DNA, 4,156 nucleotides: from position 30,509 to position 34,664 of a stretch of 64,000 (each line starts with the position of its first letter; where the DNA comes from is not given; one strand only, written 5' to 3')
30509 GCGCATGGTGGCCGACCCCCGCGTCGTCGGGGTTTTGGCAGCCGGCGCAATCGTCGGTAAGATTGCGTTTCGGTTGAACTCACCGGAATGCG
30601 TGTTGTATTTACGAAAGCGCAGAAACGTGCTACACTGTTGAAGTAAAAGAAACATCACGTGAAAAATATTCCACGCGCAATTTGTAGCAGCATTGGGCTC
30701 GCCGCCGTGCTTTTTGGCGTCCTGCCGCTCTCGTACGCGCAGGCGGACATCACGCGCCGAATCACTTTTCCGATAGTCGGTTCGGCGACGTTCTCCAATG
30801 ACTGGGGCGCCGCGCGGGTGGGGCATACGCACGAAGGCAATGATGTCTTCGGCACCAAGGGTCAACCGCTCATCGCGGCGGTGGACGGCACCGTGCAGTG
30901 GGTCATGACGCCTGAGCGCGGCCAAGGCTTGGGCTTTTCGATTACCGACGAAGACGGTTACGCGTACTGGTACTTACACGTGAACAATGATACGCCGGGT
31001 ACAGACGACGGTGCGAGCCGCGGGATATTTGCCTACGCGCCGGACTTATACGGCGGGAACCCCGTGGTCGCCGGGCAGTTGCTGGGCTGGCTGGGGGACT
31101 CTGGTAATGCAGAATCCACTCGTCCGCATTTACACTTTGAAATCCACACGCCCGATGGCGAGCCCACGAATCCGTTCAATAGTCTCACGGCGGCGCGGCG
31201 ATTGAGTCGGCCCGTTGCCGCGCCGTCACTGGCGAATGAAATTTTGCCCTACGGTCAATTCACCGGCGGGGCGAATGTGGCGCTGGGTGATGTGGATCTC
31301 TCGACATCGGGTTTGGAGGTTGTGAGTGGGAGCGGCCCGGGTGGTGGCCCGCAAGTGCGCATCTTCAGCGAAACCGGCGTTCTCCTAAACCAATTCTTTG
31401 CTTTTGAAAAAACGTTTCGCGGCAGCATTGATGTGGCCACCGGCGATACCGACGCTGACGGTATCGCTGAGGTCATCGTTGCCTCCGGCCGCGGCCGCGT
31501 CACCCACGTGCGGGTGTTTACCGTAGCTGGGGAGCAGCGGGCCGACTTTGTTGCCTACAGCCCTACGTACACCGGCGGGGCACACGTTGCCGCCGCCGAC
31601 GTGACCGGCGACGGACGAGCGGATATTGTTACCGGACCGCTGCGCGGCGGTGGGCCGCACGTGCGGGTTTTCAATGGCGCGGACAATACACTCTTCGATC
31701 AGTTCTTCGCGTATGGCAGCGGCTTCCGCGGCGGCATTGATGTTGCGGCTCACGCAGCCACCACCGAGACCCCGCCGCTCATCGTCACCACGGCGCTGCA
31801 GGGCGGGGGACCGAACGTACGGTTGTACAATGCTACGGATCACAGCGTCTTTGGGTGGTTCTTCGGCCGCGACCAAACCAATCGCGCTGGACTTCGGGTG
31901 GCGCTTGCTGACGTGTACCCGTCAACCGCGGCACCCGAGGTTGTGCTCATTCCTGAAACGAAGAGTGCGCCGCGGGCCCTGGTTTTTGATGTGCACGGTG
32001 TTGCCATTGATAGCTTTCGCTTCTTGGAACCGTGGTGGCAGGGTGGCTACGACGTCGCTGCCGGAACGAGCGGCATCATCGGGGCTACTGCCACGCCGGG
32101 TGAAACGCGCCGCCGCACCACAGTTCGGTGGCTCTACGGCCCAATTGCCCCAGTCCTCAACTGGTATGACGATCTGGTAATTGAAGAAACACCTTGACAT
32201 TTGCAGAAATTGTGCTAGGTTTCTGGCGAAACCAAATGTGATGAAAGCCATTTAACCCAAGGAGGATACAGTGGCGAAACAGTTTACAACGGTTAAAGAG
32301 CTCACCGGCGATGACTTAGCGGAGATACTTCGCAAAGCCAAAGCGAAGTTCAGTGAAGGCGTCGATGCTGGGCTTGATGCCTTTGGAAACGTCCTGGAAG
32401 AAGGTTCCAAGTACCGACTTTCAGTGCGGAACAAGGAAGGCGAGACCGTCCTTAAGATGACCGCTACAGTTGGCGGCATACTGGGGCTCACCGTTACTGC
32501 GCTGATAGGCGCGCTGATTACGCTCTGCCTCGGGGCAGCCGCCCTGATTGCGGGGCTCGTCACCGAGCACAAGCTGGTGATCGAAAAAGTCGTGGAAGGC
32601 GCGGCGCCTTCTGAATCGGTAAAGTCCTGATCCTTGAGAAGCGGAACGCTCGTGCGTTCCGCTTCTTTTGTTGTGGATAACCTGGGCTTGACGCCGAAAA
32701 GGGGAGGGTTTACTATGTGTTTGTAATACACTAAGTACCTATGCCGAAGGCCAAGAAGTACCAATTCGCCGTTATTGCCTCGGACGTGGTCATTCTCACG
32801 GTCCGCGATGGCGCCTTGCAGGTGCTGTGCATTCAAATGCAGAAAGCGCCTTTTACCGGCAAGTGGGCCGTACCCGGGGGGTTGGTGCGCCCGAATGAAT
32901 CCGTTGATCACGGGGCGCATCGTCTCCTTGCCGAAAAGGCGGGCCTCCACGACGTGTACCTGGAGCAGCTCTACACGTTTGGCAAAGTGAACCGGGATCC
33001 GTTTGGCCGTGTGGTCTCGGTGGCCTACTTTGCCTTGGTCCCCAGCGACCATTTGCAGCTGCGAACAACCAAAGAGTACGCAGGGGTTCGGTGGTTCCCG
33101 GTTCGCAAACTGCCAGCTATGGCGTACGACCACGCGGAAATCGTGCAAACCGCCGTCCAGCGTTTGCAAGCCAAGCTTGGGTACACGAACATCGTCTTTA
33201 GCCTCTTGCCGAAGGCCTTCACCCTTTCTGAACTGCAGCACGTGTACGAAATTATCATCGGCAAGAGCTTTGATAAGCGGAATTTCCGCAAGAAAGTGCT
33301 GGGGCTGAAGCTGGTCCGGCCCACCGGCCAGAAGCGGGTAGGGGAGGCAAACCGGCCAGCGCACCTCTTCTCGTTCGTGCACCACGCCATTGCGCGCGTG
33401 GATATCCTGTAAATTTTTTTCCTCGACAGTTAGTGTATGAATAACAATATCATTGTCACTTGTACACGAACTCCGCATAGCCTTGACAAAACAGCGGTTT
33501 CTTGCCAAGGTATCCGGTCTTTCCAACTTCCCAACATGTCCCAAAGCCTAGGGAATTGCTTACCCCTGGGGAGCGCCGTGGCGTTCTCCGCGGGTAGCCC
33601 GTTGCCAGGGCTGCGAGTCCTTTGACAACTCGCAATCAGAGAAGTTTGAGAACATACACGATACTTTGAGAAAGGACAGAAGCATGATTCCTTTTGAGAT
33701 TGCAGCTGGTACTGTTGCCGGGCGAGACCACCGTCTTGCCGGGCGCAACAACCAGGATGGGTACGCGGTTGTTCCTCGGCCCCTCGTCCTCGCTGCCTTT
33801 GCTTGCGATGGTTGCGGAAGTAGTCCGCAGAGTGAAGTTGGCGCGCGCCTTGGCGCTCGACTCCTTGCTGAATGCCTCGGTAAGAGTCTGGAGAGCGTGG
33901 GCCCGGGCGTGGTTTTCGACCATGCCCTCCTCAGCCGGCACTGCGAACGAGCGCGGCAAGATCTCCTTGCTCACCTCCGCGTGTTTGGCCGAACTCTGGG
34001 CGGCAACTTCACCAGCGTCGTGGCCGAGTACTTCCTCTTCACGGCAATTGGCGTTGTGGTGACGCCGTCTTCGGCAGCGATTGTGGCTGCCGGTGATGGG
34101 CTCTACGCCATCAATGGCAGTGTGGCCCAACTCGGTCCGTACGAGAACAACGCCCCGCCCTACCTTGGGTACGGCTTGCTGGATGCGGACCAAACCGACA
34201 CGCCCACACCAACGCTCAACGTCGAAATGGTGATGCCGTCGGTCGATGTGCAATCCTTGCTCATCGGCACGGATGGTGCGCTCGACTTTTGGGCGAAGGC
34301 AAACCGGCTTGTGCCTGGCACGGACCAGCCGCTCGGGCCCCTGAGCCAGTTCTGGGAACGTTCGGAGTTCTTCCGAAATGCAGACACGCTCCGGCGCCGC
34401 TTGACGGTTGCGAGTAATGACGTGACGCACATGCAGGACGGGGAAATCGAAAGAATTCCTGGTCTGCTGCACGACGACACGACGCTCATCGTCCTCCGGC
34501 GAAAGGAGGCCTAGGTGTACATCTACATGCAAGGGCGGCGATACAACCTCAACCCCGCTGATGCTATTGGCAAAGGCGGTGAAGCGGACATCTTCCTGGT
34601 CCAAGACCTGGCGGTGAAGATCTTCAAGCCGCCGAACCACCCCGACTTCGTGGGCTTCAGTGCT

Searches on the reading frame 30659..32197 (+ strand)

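Call 33: search_protein_families(library=pfam, proteins=[window:30659-32197:+])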
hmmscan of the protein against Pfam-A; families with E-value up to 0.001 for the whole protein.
window:30659-32197:+ (512 aa): 3 families
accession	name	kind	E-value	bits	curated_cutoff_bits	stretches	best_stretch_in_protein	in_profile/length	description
PF01551.29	Peptidase_M23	-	4.1e-12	46.6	28.7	2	133-172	60-96/96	Peptidase family M23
PF13517.12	FG-GAP_3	-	1.6e-08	35.4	26.9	1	263-324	1-60/61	FG-GAP-like repeat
PF01839.29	FG-GAP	-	0.00022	21.5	22.1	0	307-326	2-21/37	FG-GAP repeat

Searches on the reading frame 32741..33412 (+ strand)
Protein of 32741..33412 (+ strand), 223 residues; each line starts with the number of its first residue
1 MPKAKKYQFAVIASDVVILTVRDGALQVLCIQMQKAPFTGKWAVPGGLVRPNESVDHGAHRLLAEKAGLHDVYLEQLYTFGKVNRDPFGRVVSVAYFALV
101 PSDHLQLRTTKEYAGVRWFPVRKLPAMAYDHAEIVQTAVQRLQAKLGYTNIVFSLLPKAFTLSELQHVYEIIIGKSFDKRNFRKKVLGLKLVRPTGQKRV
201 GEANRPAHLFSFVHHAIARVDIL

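Call 62: search_protein_families(library=pfam, proteins=[window:32741-33412:+], max_evalue=0.01)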
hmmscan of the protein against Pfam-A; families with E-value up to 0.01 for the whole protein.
window:32741-33412:+ (223 aa): 3 families
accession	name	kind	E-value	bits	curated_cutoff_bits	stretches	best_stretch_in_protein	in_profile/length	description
PF21906.2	NrtR_WHD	-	3.7e-24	85.1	27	1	152-212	1-61/61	NrtR DNA-binding winged helix domain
PF00293.34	NUDIX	-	4.2e-17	62.9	21.1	1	16-136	6-132/134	NUDIX domain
PF19368.5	AraR_C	-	3.7e-14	53.2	23.8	1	148-218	1-72/82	AraR C-terminal winged HTH domain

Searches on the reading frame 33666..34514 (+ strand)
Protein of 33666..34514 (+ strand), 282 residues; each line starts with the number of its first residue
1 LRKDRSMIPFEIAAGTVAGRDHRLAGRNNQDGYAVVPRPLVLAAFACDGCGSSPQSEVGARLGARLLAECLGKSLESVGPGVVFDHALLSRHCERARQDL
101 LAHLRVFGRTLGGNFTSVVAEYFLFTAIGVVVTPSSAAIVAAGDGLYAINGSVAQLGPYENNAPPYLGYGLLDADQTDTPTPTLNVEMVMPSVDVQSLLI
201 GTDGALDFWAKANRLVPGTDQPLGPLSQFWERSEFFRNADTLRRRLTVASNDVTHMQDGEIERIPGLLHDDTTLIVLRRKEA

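Call 62: search_protein_families(library=pfam, proteins=[window:33666-34514:+], max_evalue=0.01)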
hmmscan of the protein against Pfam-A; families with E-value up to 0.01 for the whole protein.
window:33666-34514:+ (282 aa): 1 family
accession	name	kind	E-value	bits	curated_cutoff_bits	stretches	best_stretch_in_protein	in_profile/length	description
PF13672.11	PP2C_2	-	4e-12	46.6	24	1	19-215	2-178/209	Protein phosphatase 2C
